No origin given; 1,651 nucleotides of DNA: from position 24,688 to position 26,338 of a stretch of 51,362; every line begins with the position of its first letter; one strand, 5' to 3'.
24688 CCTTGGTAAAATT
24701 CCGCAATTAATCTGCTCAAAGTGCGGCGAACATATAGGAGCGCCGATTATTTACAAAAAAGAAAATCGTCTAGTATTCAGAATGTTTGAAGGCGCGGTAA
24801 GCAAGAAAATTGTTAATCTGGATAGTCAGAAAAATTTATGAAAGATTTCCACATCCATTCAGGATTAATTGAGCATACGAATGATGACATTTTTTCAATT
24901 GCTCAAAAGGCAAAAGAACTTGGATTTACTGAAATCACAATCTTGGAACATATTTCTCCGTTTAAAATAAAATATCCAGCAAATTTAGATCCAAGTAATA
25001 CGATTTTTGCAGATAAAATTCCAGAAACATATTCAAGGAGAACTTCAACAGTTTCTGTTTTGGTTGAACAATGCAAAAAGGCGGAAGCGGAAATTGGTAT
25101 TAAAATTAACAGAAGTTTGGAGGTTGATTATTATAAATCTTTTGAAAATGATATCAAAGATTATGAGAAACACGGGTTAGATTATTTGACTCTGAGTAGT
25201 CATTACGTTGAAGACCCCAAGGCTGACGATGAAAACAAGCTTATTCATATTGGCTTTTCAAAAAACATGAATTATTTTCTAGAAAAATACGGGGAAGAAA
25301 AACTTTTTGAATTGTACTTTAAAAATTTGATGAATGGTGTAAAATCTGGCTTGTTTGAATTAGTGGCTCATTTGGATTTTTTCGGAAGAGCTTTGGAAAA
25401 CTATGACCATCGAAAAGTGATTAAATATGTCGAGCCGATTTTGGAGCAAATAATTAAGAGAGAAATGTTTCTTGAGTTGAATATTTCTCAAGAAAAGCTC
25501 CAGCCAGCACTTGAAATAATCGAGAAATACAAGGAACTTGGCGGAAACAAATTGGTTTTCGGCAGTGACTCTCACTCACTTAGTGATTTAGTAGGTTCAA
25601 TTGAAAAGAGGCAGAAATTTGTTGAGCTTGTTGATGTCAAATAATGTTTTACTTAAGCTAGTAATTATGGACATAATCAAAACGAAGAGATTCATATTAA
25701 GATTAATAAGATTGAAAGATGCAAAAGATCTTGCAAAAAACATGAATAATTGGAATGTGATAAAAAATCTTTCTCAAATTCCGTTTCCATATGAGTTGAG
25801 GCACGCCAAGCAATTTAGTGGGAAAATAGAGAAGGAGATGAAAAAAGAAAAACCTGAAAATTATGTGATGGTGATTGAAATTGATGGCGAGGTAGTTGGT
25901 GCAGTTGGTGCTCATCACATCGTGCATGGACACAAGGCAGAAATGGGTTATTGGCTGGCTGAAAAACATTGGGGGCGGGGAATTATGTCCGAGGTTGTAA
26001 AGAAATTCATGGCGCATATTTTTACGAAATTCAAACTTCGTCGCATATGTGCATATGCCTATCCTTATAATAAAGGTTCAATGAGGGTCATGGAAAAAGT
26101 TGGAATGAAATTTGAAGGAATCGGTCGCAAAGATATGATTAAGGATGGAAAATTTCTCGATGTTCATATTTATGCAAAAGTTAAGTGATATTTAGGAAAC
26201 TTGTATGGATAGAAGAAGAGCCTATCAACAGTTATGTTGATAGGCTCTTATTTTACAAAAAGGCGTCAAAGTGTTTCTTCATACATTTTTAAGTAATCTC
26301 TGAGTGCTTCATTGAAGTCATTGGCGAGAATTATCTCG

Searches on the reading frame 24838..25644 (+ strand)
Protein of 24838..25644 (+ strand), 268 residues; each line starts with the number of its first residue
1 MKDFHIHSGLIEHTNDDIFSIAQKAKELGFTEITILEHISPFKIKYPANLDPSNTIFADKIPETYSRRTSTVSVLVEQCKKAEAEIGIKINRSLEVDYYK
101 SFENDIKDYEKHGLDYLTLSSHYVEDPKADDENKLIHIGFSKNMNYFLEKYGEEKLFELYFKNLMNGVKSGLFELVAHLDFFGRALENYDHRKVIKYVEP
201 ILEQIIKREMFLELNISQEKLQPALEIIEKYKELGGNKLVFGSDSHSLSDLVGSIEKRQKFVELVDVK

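Call 5: search_protein_families(library=pfam, proteins=[window:24838-25644:+], max_evalue=0.01)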
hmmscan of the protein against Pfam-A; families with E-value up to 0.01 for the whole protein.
window:24838-25644:+ (268 aa): 1 family
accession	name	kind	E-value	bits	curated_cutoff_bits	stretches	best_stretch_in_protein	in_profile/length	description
PF02811.25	PHP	-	1e-13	52.4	26.4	1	3-215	1-162/164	PHP domain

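Call 6: search_protein_families(library=ncbifam, proteins=[window:24838-25644:+], max_evalue=0.01)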
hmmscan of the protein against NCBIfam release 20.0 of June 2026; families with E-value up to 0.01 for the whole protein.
window:24838-25644:+ (268 aa): 7 families
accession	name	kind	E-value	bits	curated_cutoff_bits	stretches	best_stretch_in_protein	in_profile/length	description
TIGR01856.1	hisJ_fam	subfamily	8.5e-22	78.1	90.2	1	3-257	2-249/252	histidinol-phosphatase HisJ family protein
NF005596.0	PRK07328.1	subfamily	1.2e-19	70.7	202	1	1-253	3-238/269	histidinol-phosphatase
NF005996.1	PRK08123.1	equivalog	4.3e-19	68.8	133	1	2-253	1-256/262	histidinol-phosphatase HisJ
NF004086.0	PRK05588.1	equivalog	7.5e-11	42.5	321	1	104-266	82-240/255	histidinol phosphate phosphatase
NF005235.0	PRK06740.1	equivalog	1.9e-10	40.7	442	1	25-224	70-267/335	histidinol phosphate phosphatase domain-containing protein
NF005597.0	PRK07329.1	equivalog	1.8e-09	37.6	303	1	76-268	57-243/257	hypothetical protein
NF006702.0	PRK09248.1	domain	0.0058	16.1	264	0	201-267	145-215/246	PHP domain-containing protein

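Call 9: search_protein_families(library=padloc, proteins=[window:24838-25644:+], max_evalue=0.01)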
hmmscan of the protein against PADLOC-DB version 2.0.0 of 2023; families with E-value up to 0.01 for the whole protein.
window:24838-25644:+ (268 aa): 0 families

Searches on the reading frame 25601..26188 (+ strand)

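Call 5: search_protein_families(library=pfam, proteins=[window:25601-26188:+], max_evalue=0.01)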
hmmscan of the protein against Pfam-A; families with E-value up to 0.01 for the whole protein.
window:25601-26188:+ (195 aa): 5 families
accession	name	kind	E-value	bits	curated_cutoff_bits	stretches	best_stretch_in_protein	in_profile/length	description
PF13302.13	Acetyltransf_3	-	7.6e-29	101.6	25.4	1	30-170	1-138/138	Acetyltransferase (GNAT) domain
PF00583.31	Acetyltransf_1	-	6.6e-13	49.4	20.7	1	54-169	4-116/116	Acetyltransferase (GNAT) family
PF13420.13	Acetyltransf_4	-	2.1e-07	31.5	24.3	1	33-189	1-154/155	Acetyltransferase (GNAT) domain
PF13523.12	Acetyltransf_8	-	2.6e-05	24.3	27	1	102-173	69-141/145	Acetyltransferase (GNAT) domain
PF13508.13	Acetyltransf_7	-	0.0025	18.6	27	1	86-139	2-55/84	Acetyltransferase (GNAT) domain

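Call 6: search_protein_families(library=ncbifam, proteins=[window:25601-26188:+], max_evalue=0.01)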
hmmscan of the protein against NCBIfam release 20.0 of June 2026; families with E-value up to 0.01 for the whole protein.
window:25601-26188:+ (195 aa): 10 families
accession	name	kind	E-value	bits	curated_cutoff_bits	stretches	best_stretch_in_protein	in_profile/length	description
NF007539.0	PRK10151.1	equivalog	1e-13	51.3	184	1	89-194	69-175/179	50S ribosomal protein L7/L12-serine acetyltransferase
NF008072.0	PRK10809.1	equivalog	3.4e-13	49.8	190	1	26-189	13-181/194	ribosomal protein S5-alanine N-acetyltransferase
NF007527.0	PRK10140.1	equivalog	1.3e-09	38.1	236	1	39-195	12-162/162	N-acetyltransferase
NF040503.1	resist_ArsN1a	equivalog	8.2e-07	28.9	170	1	74-193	35-157/159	arsinothricin resistance N-acetyltransferase ArsN1 family A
NF011709.0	PRK15130.1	equivalog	2.7e-06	27.3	218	1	88-185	58-156/186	spermidine N1-acetyltransferase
TIGR03585.1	PseH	equivalog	4.7e-06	26.8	93.1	1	80-191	45-155/156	UDP-4-amino-4,6-dideoxy-N-acetyl-beta-L-altrosamine N-acetyltransferase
NF000225.3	AAC_6p_Strep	exception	0.00042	20.3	250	1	85-177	36-132/156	aminoglycoside 6'-N-acetyltransferase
NF040502.1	PPT_acetyltrans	equivalog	0.0018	18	300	1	36-191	10-164/183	phosphinothricin N-acetyltransferase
NF040504.1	resist_ArsN1b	equivalog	0.0022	17.8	210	1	47-190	12-154/159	arsinothricin resistance N-acetyltransferase ArsN1 family B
NF000485.1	TlmB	exception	0.0022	17.3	625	1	112-172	84-144/292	bleomycin family antibiotic N-acetyltransferase TlmB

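Call 9: search_protein_families(library=padloc, proteins=[window:25601-26188:+], max_evalue=0.01)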
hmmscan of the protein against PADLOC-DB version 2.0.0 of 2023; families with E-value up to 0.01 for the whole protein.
window:25601-26188:+ (195 aa): 0 families
